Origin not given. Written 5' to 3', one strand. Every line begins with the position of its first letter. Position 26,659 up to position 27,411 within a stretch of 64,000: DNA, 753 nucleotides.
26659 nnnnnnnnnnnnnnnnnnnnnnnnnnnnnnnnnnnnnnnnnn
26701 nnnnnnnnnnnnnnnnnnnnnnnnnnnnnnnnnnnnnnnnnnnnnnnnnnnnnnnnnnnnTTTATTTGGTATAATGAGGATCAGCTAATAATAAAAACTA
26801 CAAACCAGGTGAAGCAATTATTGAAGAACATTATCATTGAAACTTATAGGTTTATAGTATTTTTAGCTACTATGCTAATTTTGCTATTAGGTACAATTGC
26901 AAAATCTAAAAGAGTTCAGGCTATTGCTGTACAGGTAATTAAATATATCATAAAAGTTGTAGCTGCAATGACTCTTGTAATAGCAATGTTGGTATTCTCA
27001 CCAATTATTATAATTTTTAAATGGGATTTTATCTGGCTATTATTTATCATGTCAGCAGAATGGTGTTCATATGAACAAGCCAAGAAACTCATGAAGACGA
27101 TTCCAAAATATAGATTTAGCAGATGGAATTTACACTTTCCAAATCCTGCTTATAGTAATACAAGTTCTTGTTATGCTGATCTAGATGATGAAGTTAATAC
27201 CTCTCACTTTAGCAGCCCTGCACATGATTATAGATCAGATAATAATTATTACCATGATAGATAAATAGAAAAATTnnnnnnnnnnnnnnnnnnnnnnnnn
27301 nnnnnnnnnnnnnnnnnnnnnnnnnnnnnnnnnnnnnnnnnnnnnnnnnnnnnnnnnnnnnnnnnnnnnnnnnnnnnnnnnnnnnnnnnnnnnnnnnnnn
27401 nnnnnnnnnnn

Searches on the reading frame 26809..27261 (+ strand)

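Call 24: search_protein_families(library=pfam, proteins=[window:26809-27261:+], max_evalue=0.001)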
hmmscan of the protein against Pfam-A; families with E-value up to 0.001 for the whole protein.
window:26809-27261:+ (151 aa): 0 families

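Call 85: search_protein_families(library=pfam, proteins=[window:26809-27261:+], max_evalue=1)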
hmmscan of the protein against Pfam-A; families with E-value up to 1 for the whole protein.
window:26809-27261:+ (151 aa): 1 family
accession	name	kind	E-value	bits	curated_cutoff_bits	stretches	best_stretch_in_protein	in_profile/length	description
PF06261.16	LktC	-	0.1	13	25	1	3-101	28-128/150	Actinobacillus actinomycetemcomitans leukotoxin activator LktC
